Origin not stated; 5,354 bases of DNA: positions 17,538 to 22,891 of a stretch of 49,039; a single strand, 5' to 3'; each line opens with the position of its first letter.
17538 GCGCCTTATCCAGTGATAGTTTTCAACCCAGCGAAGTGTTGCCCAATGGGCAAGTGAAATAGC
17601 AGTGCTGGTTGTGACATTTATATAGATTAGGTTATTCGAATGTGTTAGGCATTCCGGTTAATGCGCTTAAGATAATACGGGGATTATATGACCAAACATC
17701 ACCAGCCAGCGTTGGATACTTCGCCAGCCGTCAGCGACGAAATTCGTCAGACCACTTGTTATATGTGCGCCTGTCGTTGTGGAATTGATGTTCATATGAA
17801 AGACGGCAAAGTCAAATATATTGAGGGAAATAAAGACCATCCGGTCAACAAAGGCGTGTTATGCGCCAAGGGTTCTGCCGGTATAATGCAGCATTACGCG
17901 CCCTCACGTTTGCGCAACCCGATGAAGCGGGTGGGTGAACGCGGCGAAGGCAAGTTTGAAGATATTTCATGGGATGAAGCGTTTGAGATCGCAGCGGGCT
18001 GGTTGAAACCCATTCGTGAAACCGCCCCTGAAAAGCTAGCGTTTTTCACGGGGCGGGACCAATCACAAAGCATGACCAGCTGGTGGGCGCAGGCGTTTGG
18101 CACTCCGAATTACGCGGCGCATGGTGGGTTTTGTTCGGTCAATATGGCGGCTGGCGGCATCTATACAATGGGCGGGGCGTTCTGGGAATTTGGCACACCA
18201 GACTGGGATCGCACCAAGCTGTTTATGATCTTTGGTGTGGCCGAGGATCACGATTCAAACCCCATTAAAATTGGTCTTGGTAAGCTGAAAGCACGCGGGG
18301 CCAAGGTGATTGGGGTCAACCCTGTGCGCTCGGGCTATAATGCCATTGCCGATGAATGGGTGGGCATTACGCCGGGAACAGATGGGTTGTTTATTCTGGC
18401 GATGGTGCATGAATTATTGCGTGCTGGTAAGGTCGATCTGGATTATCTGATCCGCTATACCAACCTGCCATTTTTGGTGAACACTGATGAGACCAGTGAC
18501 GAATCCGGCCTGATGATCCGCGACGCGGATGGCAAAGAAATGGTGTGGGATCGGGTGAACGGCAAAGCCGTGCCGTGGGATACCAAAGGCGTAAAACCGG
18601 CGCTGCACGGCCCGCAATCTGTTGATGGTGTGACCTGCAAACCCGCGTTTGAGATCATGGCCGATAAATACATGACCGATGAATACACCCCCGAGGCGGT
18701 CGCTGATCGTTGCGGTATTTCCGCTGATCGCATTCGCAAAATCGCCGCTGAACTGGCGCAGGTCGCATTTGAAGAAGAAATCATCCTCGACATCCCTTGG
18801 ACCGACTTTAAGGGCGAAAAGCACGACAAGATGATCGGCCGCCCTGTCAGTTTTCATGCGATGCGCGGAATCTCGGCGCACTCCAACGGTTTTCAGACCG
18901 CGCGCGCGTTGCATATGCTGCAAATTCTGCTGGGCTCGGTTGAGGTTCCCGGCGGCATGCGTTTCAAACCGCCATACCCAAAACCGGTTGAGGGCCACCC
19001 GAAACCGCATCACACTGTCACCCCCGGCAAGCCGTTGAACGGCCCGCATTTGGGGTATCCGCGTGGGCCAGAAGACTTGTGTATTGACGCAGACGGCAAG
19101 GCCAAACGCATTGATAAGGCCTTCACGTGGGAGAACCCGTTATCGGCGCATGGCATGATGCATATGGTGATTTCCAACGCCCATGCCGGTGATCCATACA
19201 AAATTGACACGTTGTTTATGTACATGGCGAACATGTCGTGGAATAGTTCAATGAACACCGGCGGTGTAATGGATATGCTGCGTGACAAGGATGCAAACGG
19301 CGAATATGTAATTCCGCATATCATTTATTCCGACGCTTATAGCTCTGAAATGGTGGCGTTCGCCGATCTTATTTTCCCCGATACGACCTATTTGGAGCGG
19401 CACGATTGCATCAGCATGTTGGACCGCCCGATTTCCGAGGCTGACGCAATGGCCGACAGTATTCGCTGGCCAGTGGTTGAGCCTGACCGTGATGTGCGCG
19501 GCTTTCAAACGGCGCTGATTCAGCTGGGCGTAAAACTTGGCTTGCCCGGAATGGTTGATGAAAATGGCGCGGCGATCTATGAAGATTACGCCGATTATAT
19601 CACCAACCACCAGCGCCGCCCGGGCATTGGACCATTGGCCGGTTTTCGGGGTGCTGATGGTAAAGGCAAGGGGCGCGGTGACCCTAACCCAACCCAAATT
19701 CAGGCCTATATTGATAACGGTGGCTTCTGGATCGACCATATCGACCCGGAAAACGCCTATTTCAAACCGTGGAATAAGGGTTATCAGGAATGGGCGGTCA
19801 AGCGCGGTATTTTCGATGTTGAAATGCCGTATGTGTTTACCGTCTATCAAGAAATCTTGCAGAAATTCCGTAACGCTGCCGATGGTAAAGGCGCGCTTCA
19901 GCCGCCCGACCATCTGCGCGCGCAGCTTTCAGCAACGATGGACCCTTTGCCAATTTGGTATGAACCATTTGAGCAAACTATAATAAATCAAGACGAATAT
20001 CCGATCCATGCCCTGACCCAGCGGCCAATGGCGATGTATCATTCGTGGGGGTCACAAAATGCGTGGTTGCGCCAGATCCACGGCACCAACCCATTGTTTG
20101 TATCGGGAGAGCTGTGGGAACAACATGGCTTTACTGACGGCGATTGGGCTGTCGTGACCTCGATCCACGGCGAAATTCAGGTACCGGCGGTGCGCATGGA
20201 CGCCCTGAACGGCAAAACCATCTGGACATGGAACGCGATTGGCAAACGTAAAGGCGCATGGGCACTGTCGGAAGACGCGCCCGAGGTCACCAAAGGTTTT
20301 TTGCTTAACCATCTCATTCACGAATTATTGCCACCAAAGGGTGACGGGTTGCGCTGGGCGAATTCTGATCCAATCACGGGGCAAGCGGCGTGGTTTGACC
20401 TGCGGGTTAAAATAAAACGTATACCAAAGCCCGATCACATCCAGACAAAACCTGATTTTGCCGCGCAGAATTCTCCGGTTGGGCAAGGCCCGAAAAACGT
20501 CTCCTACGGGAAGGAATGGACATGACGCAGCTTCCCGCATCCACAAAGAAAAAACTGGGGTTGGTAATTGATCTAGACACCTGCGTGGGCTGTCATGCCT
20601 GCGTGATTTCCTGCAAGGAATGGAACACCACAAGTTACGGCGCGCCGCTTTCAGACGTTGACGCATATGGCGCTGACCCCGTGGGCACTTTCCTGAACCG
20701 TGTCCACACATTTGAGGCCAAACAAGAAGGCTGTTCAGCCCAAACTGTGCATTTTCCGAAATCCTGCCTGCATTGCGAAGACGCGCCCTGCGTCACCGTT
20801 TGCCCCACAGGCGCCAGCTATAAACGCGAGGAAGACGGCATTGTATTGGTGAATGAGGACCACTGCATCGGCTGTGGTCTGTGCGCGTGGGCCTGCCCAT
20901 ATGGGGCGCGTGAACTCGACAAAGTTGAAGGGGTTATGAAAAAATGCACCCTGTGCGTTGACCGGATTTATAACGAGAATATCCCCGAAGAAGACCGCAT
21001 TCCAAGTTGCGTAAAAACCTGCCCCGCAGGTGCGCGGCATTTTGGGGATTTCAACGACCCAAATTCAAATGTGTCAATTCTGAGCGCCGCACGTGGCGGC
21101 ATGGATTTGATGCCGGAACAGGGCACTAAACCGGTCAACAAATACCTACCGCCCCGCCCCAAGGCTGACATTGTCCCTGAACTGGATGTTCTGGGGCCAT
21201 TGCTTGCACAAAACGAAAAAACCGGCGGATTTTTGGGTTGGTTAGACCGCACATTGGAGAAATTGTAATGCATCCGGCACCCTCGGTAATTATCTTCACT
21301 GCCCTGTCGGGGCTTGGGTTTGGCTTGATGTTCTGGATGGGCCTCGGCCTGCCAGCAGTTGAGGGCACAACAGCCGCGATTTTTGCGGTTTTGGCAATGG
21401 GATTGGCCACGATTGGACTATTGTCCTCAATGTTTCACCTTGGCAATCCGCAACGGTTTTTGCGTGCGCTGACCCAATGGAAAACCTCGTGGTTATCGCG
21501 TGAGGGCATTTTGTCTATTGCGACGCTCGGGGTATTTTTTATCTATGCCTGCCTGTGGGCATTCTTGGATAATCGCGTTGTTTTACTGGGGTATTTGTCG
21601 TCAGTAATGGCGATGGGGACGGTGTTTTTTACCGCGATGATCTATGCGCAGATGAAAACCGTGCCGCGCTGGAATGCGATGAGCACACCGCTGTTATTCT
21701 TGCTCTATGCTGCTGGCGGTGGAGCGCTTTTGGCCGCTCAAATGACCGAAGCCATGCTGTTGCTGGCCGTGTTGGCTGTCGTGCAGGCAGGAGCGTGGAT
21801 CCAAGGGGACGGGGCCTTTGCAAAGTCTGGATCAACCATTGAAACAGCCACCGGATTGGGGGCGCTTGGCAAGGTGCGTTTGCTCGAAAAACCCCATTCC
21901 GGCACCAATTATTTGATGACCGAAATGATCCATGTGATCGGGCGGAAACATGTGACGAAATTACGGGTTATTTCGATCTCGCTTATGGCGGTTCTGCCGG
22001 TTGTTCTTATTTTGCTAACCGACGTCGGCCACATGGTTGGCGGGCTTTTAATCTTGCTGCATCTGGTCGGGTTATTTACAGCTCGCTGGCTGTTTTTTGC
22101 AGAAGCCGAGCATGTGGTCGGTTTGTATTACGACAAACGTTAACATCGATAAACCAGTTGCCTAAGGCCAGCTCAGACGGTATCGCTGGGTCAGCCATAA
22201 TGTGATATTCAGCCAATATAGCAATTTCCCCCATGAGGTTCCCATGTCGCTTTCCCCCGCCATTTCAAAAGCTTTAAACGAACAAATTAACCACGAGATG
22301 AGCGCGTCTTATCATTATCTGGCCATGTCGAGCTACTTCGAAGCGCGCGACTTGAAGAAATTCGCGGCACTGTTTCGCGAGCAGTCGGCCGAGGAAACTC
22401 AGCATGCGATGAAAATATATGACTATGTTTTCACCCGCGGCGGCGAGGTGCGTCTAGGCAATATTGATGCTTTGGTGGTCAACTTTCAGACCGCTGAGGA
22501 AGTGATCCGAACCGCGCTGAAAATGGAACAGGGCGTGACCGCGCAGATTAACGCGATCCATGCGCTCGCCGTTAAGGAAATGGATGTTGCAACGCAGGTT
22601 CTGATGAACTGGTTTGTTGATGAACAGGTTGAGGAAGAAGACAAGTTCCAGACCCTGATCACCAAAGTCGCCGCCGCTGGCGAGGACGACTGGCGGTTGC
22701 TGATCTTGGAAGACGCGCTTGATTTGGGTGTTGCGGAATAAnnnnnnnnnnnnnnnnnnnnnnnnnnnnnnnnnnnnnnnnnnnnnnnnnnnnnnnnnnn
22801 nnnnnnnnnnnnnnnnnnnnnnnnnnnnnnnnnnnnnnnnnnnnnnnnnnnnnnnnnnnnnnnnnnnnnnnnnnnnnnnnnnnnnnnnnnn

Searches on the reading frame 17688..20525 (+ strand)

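Call 6: search_protein_families(library=pfam, proteins=[window:17688-20525:+], max_evalue=0.00001)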
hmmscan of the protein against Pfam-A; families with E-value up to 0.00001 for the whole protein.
window:17688-20525:+ (945 aa): 3 families
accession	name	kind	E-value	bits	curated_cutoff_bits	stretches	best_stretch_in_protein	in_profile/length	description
PF00384.28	Molybdopterin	-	5.3e-26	91.9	24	1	74-588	1-333/353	Molybdopterin oxidoreductase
PF04879.21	Molybdop_Fe4S4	-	6.2e-18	65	22.7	1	20-69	4-53/55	Molybdopterin oxidoreductase Fe4S4 domain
PF01568.27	Molydop_binding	-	4.8e-06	27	26.8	0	776-867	4-83/110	Molydopterin dinucleotide binding domain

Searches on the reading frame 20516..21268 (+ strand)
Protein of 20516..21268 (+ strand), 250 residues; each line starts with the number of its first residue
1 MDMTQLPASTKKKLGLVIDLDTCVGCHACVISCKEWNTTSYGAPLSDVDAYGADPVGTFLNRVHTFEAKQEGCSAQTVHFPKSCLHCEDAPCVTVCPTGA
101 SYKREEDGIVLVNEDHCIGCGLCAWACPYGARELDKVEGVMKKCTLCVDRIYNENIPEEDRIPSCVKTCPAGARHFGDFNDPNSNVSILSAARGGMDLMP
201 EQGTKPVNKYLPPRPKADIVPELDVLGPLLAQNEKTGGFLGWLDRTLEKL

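Call 6: search_protein_families(library=pfam, proteins=[window:20516-21268:+], max_evalue=0.00001)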
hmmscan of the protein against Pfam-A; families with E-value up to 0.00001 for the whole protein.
window:20516-21268:+ (250 aa): 10 families
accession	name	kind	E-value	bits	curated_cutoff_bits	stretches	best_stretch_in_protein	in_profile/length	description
PF13247.11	Fer4_11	-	1.4e-23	83.4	26.2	1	78-178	4-99/100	4Fe-4S dicluster domain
PF12838.12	Fer4_7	-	1.1e-14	55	27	1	84-131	2-52/52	4Fe-4S dicluster domain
PF13237.11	Fer4_10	-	6.2e-14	52.1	25.5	1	81-128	6-53/53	4Fe-4S dicluster domain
PF00037.32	Fer4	-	8.1e-14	51.2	21.1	1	111-132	2-23/24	4Fe-4S binding domain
PF12837.12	Fer4_6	-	2e-13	50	25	1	109-131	1-23/24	4Fe-4S binding domain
PF12797.12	Fer4_2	-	1e-11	44.4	24.5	1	109-129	2-22/22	4Fe-4S binding domain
PF13187.11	Fer4_9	-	1.3e-08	35.2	27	0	116-172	1-50/52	4Fe-4S dicluster domain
PF25160.1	LdpA_Fe-S-bd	-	5.3e-07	29.8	27.6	0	89-131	6-42/49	LdpA Fe-S cluster-binding domain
PF14697.11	Fer4_21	-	5.7e-07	30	35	0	82-129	6-53/59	4Fe-4S dicluster domain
PF12798.12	Fer4_3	-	7.3e-07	30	27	0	117-131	1-15/15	4Fe-4S binding domain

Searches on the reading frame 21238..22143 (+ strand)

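Call 6: search_protein_families(library=pfam, proteins=[window:21238-22143:+], max_evalue=0.00001)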
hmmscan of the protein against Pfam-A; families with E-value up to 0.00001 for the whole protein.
window:21238-22143:+ (301 aa): 1 family
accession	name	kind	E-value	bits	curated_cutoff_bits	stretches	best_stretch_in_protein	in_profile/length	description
PF04976.17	DmsC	-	4.7e-12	46.3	22.3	1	16-287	9-273/275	DMSO reductase anchor subunit (DmsC)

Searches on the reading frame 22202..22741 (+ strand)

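Call 6: search_protein_families(library=pfam, proteins=[window:22202-22741:+], max_evalue=0.00001)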
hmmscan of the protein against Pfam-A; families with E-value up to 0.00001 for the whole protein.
window:22202-22741:+ (179 aa): 1 family
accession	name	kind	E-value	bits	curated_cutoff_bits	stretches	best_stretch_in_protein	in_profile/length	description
PF00210.30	Ferritin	-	1.3e-39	135.8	24.5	1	23-156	2-139/142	Ferritin-like domain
